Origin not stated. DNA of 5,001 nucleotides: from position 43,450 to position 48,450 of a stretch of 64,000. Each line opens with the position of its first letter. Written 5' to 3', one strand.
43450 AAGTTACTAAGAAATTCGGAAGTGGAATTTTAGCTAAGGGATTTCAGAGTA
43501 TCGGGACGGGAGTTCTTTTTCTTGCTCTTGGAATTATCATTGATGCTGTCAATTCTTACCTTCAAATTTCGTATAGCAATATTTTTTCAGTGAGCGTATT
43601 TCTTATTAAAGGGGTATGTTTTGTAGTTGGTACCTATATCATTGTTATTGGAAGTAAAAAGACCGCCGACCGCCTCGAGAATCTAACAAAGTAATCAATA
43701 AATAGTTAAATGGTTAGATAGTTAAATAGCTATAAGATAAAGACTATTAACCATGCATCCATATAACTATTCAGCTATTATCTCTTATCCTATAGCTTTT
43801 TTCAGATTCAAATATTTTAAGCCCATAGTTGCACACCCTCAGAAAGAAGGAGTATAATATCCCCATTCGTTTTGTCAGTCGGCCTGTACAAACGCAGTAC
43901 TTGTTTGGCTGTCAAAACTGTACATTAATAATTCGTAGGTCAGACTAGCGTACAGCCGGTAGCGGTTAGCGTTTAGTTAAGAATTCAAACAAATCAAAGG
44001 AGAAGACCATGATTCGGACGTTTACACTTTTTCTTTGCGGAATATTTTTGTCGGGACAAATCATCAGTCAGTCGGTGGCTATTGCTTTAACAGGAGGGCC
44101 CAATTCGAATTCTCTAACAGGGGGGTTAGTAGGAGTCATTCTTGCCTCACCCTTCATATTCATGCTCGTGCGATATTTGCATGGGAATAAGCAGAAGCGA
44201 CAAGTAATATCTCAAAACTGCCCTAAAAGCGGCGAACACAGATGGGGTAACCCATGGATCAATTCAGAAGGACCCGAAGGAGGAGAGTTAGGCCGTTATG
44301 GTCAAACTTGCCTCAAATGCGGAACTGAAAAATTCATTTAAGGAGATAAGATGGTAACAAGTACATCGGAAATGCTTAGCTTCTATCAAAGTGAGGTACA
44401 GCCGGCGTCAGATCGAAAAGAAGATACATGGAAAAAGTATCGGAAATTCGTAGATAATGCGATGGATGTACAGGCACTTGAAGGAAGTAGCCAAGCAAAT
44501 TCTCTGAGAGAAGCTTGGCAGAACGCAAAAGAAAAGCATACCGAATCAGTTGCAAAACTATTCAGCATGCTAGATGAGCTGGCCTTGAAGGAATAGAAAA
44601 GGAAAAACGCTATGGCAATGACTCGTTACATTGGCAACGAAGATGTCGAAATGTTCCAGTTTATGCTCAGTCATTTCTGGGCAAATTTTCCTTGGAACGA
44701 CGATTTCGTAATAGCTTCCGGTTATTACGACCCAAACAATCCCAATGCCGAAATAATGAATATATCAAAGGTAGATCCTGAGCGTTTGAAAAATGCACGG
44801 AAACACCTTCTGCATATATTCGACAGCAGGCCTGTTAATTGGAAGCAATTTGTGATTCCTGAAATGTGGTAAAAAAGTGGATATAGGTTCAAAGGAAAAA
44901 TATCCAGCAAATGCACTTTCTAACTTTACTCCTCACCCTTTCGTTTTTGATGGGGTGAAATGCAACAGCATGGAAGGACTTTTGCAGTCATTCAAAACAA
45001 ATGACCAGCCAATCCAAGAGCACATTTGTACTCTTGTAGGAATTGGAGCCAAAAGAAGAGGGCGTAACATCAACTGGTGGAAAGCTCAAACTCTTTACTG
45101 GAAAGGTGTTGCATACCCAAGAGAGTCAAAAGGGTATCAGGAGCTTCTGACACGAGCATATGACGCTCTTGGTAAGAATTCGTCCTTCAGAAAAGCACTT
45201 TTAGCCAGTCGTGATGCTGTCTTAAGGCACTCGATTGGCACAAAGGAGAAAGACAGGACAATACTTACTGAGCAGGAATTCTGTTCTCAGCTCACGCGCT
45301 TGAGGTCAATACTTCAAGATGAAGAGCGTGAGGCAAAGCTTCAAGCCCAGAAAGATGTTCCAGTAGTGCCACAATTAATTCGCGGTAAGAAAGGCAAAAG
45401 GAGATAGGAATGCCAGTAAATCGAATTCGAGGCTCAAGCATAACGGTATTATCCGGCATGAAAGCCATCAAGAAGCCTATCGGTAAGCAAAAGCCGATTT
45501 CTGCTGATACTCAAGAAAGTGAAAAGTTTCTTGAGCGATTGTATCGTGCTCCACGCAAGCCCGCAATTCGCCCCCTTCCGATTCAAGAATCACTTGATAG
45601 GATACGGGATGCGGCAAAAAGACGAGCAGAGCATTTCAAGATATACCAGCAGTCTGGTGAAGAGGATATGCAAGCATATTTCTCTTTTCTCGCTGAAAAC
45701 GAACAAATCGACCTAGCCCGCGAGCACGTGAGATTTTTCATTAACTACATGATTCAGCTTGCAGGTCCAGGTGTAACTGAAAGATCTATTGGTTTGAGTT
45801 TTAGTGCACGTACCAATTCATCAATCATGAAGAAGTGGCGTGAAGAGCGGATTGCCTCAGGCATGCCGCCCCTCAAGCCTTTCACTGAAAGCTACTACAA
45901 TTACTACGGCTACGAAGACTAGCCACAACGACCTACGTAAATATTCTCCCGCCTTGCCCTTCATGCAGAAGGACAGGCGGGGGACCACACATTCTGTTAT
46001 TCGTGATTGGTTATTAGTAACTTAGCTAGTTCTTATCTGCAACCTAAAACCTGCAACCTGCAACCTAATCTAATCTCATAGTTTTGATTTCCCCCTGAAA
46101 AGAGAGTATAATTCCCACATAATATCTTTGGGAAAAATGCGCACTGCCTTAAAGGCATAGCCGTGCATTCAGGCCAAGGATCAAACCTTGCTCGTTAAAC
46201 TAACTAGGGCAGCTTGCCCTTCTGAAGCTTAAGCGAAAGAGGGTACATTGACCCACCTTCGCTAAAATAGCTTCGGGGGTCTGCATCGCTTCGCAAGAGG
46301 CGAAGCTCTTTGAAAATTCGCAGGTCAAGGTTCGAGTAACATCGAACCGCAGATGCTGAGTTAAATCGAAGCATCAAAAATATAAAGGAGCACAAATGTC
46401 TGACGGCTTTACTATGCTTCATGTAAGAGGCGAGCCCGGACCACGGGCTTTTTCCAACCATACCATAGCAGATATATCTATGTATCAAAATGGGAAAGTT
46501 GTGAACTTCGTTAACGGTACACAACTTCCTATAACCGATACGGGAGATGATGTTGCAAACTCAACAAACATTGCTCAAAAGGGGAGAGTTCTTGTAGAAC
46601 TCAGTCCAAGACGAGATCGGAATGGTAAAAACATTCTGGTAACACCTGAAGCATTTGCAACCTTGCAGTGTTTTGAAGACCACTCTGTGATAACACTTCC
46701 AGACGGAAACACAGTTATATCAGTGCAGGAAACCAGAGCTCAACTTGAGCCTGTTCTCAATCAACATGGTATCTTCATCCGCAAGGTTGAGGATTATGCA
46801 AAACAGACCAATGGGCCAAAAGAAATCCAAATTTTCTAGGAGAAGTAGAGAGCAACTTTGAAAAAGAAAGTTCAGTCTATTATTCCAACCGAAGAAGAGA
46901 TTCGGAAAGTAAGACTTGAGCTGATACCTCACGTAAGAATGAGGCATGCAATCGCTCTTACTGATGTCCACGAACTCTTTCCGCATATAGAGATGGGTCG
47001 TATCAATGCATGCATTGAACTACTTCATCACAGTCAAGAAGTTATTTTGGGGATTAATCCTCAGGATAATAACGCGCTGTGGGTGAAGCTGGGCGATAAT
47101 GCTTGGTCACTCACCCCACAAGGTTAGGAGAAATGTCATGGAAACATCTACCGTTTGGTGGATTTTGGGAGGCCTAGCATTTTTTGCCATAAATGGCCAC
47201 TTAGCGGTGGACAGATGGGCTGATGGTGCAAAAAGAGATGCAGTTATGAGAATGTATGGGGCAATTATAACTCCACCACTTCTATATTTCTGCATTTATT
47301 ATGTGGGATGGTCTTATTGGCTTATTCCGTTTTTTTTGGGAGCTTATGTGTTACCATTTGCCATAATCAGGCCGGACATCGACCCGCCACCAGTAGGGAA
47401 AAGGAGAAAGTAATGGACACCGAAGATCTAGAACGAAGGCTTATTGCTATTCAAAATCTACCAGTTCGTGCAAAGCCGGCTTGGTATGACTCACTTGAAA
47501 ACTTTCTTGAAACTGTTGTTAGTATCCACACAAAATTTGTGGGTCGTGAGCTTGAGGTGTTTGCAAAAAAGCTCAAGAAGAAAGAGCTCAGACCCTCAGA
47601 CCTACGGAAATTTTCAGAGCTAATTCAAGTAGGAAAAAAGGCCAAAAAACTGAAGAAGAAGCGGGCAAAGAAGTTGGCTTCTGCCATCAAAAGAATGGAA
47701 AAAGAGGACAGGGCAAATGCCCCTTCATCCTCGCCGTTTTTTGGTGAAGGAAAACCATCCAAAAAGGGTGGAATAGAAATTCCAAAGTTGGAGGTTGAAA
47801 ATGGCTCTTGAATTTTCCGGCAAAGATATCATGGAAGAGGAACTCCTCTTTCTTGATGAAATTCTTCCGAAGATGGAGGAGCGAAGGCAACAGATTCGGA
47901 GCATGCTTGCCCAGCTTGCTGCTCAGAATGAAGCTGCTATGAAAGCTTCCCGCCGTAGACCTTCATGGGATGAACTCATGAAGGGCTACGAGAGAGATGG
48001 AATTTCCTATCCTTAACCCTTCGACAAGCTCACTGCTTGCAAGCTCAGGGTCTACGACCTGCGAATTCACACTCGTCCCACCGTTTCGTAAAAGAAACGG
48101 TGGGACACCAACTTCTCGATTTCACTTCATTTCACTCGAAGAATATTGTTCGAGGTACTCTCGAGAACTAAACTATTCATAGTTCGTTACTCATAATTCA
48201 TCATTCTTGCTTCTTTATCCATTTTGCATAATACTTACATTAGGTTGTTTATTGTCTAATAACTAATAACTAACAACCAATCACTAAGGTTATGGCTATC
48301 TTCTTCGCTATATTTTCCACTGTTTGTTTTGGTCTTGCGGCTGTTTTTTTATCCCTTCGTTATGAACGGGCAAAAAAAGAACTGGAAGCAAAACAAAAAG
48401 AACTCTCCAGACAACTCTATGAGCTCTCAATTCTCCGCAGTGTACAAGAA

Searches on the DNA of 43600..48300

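Call 25: search_rna_families(source=window, start=43600, end=48300, threshold=evalue, max_evalue=5)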
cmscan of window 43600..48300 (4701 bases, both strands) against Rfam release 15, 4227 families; matches with E-value up to 5: 4.
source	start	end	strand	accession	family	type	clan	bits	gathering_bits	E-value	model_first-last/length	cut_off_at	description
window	43697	43775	-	RF00027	let-7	Gene; miRNA;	CL00148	24.8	53.5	0.1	1-84/84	no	let-7 microRNA precursor family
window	43728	43797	-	RF00203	snoR160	Gene; snRNA; snoRNA; CD-box;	-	24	42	2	1-80/80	no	Small nucleolar RNA R160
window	45246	45327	+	RF02761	sR084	Gene; sRNA;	-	21.3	95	1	1-78/78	no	sR084 sRNA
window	45435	45547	+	RF01866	ceN33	Gene; snRNA; snoRNA; CD-box;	-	19.2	75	1.3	1-118/118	no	C. elegans snoRNA ceN33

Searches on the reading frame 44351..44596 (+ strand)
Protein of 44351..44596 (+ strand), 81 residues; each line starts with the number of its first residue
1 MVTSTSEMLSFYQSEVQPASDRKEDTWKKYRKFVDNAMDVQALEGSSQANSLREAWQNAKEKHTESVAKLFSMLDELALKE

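Call 35: search_protein_families(library=pfam, max_evalue=0.01, proteins=[window:44351-44596:+])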
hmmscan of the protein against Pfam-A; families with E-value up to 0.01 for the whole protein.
window:44351-44596:+ (81 aa): 0 families

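Call 88: search_protein_families(library=phrogs, max_evalue=0.01, proteins=[window:44351-44596:+])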
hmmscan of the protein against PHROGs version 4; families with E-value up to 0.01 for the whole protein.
window:44351-44596:+ (81 aa): 1 family
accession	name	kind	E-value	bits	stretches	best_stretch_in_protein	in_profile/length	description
phrog_10366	-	unknown function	0.004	18.4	1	4-49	6-51/75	-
